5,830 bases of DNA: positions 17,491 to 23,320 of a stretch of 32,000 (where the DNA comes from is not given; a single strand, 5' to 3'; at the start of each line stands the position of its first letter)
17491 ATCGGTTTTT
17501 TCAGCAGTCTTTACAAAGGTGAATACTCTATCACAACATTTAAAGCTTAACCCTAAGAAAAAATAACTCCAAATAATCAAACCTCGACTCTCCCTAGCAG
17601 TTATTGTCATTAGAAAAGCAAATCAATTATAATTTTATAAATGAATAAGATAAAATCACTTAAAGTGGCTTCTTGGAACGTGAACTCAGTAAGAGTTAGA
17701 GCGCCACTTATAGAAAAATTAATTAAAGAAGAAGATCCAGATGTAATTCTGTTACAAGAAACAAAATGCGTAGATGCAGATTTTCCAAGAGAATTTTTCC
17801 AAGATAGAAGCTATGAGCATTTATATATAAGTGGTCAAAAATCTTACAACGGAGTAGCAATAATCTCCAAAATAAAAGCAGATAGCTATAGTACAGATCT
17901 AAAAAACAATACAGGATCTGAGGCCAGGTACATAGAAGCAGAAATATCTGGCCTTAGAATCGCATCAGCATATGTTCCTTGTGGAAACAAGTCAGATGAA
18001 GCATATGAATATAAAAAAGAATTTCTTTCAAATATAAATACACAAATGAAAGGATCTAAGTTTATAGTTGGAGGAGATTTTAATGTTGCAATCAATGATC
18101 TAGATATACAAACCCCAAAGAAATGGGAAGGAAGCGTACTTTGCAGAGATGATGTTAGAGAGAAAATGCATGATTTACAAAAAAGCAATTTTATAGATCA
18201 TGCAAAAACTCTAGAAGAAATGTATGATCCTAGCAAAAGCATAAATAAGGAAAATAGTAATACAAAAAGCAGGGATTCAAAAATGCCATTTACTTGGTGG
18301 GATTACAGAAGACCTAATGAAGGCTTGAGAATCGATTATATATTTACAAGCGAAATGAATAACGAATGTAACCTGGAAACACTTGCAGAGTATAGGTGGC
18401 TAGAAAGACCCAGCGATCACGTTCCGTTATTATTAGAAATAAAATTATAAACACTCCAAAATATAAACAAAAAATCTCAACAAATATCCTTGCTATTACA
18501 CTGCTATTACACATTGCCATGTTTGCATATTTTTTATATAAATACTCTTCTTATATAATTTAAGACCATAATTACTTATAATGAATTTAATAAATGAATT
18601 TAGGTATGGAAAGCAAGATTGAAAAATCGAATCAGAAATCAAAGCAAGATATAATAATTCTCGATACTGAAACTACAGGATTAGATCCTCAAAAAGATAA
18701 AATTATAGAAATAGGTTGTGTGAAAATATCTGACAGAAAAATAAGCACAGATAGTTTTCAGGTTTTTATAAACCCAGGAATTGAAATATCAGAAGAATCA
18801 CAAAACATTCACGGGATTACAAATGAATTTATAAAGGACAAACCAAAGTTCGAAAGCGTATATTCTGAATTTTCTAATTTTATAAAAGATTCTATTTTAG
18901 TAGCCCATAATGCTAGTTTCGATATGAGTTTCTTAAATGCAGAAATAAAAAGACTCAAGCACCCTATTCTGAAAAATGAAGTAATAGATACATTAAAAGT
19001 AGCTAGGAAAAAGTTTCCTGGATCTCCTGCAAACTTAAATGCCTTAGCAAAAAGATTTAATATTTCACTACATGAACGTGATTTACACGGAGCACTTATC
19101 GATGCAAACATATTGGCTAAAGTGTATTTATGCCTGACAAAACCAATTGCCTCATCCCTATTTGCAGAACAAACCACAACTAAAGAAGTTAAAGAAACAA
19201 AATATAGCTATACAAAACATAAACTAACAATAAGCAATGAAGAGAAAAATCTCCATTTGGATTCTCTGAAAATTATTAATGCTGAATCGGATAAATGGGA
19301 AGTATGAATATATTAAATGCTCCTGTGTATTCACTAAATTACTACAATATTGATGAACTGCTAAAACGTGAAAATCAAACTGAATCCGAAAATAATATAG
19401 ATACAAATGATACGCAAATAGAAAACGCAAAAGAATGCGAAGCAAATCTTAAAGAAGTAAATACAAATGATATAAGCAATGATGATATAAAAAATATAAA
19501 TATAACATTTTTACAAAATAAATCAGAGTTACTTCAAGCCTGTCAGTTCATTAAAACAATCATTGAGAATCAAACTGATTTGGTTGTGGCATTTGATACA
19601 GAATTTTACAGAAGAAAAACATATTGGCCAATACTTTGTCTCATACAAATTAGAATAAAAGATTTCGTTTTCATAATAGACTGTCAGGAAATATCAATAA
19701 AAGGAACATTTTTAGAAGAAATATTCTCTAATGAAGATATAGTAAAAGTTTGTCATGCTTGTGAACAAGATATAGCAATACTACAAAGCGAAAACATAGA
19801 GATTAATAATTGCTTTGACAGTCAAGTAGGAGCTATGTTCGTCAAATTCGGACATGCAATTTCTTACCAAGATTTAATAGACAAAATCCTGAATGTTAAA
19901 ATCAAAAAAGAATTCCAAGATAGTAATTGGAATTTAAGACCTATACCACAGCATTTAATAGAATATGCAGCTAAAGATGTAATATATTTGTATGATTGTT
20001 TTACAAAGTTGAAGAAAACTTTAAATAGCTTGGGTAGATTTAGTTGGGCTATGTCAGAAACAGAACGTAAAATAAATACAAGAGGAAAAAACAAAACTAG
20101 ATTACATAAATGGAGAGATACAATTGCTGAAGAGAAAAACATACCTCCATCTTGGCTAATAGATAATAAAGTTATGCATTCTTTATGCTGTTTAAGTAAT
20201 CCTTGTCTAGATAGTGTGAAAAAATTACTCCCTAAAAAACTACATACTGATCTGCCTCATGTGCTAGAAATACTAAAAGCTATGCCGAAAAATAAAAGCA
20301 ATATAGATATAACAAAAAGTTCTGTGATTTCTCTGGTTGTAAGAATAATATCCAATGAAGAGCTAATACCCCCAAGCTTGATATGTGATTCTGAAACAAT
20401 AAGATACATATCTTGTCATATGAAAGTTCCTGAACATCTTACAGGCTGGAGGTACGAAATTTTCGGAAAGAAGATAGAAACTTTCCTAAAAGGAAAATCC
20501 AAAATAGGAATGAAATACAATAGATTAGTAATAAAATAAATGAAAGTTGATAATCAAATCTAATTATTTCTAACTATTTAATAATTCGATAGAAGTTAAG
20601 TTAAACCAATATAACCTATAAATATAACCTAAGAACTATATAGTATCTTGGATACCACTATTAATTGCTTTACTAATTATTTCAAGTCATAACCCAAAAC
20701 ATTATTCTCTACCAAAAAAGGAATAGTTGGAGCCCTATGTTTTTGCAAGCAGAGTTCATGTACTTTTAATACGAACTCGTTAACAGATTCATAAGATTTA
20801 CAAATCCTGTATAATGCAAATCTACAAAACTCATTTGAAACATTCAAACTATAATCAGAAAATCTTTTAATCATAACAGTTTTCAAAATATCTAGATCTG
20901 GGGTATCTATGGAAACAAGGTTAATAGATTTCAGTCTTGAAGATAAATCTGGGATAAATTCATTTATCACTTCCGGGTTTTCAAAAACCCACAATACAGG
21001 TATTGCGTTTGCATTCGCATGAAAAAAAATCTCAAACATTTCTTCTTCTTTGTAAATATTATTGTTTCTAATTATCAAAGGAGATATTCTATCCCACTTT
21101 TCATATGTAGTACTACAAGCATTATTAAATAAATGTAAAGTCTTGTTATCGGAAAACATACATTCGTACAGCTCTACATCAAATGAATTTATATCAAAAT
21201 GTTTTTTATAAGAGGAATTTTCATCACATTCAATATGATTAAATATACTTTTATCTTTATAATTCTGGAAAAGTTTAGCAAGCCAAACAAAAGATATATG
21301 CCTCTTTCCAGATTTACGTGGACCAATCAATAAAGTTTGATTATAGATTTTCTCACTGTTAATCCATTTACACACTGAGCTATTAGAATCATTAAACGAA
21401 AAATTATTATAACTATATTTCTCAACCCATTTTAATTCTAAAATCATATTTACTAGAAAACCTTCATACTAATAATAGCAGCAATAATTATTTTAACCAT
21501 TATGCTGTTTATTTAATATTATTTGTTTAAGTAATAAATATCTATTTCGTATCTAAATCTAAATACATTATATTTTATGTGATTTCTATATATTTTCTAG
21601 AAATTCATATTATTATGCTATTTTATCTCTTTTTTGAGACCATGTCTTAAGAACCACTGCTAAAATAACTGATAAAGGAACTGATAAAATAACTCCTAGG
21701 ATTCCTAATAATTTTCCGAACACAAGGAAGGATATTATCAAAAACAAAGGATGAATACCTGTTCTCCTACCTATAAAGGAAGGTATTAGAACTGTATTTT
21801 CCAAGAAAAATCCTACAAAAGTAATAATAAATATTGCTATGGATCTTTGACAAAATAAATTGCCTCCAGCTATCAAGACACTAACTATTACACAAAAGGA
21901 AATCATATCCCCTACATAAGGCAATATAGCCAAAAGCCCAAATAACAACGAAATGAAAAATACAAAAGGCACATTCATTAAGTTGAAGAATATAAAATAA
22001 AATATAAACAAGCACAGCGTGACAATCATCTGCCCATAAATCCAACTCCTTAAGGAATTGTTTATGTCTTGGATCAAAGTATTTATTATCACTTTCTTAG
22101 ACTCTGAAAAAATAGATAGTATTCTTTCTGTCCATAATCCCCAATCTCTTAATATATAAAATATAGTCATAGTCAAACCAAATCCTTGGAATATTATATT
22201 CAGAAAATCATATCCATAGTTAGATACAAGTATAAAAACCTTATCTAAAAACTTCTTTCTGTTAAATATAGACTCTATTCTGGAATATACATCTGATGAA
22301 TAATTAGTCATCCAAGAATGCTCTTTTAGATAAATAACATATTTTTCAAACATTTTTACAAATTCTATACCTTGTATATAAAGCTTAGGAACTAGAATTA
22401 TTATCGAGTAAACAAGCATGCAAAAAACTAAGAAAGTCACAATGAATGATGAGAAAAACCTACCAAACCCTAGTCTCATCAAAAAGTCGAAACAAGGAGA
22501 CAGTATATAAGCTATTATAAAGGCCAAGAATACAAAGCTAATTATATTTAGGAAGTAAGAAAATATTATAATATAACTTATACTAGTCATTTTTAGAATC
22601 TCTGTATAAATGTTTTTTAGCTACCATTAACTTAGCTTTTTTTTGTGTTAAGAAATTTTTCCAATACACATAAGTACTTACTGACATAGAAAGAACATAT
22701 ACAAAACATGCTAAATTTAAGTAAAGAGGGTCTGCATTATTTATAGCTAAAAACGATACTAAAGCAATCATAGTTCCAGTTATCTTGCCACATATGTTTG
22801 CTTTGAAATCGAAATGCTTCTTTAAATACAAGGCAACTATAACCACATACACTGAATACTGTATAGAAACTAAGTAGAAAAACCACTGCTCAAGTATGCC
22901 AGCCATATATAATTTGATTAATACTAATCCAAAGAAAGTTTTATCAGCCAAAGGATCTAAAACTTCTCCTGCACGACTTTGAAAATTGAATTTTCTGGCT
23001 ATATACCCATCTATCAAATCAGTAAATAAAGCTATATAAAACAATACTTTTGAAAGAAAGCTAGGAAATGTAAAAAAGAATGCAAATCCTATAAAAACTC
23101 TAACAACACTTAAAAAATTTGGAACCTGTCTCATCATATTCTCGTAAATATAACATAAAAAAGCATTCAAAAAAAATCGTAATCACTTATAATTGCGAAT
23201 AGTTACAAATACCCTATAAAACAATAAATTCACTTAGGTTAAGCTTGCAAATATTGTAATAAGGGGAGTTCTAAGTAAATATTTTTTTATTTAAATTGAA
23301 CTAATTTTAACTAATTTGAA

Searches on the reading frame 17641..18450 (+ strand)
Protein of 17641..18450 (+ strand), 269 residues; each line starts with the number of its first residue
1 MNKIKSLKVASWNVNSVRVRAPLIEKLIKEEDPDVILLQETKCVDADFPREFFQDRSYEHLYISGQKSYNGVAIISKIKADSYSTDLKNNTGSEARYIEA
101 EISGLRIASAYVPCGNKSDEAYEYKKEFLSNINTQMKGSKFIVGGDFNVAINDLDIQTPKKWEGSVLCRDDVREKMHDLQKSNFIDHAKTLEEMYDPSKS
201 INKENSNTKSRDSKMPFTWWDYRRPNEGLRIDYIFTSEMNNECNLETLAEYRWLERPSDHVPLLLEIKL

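Call 5: search_protein_families(library=pfam, proteins=[window:17641-18450:+], max_evalue=0.01)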
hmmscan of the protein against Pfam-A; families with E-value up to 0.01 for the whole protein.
window:17641-18450:+ (269 aa): 2 families
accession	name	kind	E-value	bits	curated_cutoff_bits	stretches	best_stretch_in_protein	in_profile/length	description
PF03372.29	Exo_endo_phos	-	5.7e-23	82.2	24.5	1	10-260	1-225/225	Endonuclease/Exonuclease/phosphatase family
PF14529.12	Exo_endo_phos_2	-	0.00063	20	27.4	0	106-150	2-42/117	Endonuclease-reverse transcriptase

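Call 6: search_protein_families(library=ncbifam, proteins=[window:17641-18450:+], max_evalue=0.01)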
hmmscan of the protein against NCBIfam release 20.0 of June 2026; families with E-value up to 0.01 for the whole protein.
window:17641-18450:+ (269 aa): 5 families
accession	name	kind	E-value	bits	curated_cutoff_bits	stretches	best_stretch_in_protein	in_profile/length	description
TIGR00633.1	xth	equivalog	1.1e-49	169.3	99.05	1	7-268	1-255/255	exodeoxyribonuclease III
TIGR00195.1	exoDNase_III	equivalog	3.5e-49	167.7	182.55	1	7-267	1-254/254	exodeoxyribonuclease III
NF008733.0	PRK11756.1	equivalog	4.8e-33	114.5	280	1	7-268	1-268/269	exodeoxyribonuclease III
NF010489.0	PRK13911.1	equivalog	7.7e-16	58.6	503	1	7-267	1-249/250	exodeoxyribonuclease III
NF003842.0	PRK05421.1-4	equivalog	9.3e-06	25.2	144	1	5-84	30-114/259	endonuclease/exonuclease/phosphatase family protein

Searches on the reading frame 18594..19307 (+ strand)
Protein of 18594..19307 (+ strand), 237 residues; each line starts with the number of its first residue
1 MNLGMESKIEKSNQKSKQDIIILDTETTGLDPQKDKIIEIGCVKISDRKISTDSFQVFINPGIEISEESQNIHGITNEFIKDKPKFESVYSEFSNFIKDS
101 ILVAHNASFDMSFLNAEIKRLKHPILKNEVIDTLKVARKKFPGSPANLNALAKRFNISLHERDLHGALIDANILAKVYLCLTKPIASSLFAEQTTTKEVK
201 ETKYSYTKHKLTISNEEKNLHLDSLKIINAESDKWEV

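Call 8: search_protein_families(library=ncbifam, proteins=[window:18594-19307:+], max_evalue=0.00001)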
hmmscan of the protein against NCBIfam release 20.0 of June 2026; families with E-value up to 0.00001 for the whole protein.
window:18594-19307:+ (237 aa): 30 families (the best 25 are shown)
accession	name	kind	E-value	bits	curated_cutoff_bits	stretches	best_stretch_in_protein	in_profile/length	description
TIGR01406.1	dnaQ_proteo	equivalog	7.4e-69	231.9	222.7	1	20-232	2-225/231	DNA polymerase III subunit epsilon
NF004316.1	PRK05711.1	equivalog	4.7e-65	219.5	196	1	20-232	3-227/234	DNA polymerase III subunit epsilon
TIGR00573.1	dnaq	subfamily_domain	3.3e-52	177.1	71.5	1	18-208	7-199/217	exonuclease, DNA polymerase III, epsilon subunit family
NF001688.0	PRK00448.1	equivalog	6.7e-47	159.8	873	1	12-209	417-612/1445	PolC-type DNA polymerase III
TIGR01405.1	polC_Gram_pos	equivalog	2.3e-41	141.5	1043.45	1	14-209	184-378/1211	DNA polymerase III subunit alpha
NF005289.0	PRK06807.1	equivalog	7.5e-41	140.4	335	1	15-216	5-200/313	3'-5' exonuclease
NF005906.0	PRK07883.1-4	equivalog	1.3e-40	139.4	495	1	21-183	9-169/563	DEDD exonuclease domain-containing protein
NF004964.0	PRK06310.1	equivalog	5.2e-37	127.6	236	1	17-212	6-201/250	DNA polymerase III subunit epsilon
NF005907.0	PRK07883.1-5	equivalog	3.4e-33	114.9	454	1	20-183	30-193/584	DEDD exonuclease domain-containing protein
TIGR01407.1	dinG_rel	hypoth_equivalog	1.1e-32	113.2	547.7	1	22-184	4-164/889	putative DnaQ family exonuclease/DinG family helicase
NF004963.0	PRK06309.1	equivalog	2.9e-32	112.2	245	1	19-187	3-168/232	DNA polymerase III subunit epsilon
NF005905.0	PRK07883.1-3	equivalog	3.4e-32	111.8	508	1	20-181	26-187/581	DEDD exonuclease domain-containing protein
NF005981.0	PRK08074.1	equivalog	8.5e-32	110.1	789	1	18-188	3-172/931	ATP-dependent DNA helicase DinG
NF005836.0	PRK07740.1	equivalog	3.5e-30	105.2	261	1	18-180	59-221/244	hypothetical protein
NF006316.0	PRK08517.1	equivalog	7.1e-29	100.9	247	1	13-187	65-239/270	3'-5' exonuclease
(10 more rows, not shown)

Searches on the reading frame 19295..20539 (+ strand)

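Call 8: search_protein_families(library=ncbifam, proteins=[window:19295-20539:+], max_evalue=0.00001)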
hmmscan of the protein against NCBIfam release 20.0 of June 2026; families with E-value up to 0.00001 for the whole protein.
window:19295-20539:+ (414 aa): 5 families
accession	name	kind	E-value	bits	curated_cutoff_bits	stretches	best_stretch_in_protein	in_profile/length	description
TIGR01388.1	rnd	equivalog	4.5e-48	164.4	298.95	1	91-275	14-198/363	ribonuclease D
NF008089.0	PRK10829.1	equivalog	3.6e-26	92.1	516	1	72-275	5-202/375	ribonuclease D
NF011540.0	PRK14975.1-4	equivalog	6e-15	54.8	601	1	97-247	24-168/576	bifunctional 3'-5' exonuclease/DNA polymerase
NF011539.0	PRK14975.1-3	equivalog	3.7e-11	42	640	1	67-241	44-218/628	bifunctional 3'-5' exonuclease/DNA polymerase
NF004397.1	PRK05755.1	equivalog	4.9e-06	25.3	720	1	30-258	247-492/889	DNA polymerase I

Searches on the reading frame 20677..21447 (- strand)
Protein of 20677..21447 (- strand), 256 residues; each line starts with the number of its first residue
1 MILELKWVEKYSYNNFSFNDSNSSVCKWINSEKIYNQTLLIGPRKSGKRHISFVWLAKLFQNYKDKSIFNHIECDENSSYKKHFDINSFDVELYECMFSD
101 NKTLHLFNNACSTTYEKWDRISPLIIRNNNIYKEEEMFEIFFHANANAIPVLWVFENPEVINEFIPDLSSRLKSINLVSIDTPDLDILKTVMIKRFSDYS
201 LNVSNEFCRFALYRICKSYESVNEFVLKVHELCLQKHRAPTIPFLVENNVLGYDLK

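Call 8: search_protein_families(library=ncbifam, proteins=[window:20677-21447:-], max_evalue=0.00001)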
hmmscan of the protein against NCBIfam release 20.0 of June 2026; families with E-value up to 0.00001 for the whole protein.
window:20677-21447:- (256 aa): 4 families
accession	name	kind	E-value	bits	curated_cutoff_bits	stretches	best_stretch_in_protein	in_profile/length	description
NF005149.0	PRK06620.1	equivalog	2.2e-17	63.1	316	1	121-247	87-212/221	hypothetical protein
NF006571.0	PRK09087.1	equivalog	5.8e-16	58.9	297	1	158-241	129-212/228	DnaA regulatory inactivator HdaA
TIGR03420.1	DnaA_homol_Hda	equivalog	2.8e-08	33.6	194.8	1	133-245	108-221/226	DnaA regulatory inactivator Hda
NF051883.1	DnaARegInactHdaA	equivalog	3.4e-07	30.1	300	0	134-239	106-212/229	DnaA regulatory inactivator HdaA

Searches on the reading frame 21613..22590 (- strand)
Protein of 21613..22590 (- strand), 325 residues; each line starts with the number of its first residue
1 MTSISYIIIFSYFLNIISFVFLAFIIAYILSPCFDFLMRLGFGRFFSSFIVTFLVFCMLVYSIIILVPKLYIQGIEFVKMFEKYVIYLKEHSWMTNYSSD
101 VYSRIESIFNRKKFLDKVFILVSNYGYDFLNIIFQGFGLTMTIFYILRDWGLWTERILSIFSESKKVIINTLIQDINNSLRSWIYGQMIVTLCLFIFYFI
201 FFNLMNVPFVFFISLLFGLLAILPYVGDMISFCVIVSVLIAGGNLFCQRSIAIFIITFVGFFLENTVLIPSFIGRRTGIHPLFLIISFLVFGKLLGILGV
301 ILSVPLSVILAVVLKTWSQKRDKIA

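Call 8: search_protein_families(library=ncbifam, proteins=[window:21613-22590:-], max_evalue=0.00001)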
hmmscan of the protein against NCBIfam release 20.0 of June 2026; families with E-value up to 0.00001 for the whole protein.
window:21613-22590:- (325 aa): 3 families
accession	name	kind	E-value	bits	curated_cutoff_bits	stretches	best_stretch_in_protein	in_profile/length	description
TIGR02872.1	spore_ytvI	equivalog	2.5e-18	66.6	198.15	1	4-314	10-336/341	sporulation integral membrane protein YtvI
NF045801.1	efflux_ABUW_0982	equivalog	1.2e-14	54.1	675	1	3-317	14-343/392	chloramphenicol efflux transporter CxpE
NF008930.0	PRK12287.1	subfamily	2.7e-10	40.4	318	1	15-316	32-327/344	AI-2E family transporter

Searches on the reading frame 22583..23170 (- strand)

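Call 8: search_protein_families(library=ncbifam, proteins=[window:22583-23170:-], max_evalue=0.00001)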
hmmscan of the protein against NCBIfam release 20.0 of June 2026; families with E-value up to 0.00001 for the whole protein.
window:22583-23170:- (195 aa): 6 families
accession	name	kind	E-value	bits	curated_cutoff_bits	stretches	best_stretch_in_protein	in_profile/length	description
TIGR00560.1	pgsA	equivalog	1.7e-20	74.3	109.1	1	15-177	2-180/183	CDP-diacylglycerol--glycerol-3-phosphate 3-phosphatidyltransferase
NF053678.1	ClpnSynClsA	equivalog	6.8e-13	49.2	240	1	15-142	4-135/180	cardiolipin synthase ClsA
TIGR04217.1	archae_ser_T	exception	3.2e-09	36.9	200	1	15-171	8-170/221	archaetidylserine synthase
NF008090.0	PRK10832.1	equivalog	6e-09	36.2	304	1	16-147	5-148/182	CDP-diacylglycerol--glycerol-3-phosphate 3-phosphatidyltransferase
NF040950.1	archin_ph_syn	equivalog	9.2e-09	35.4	180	1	15-106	24-120/191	archaetidylinositol phosphate synthase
TIGR00473.1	pssA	equivalog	3.9e-07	30.3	107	1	38-162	21-147/153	CDP-diacylglycerol--serine O-phosphatidyltransferase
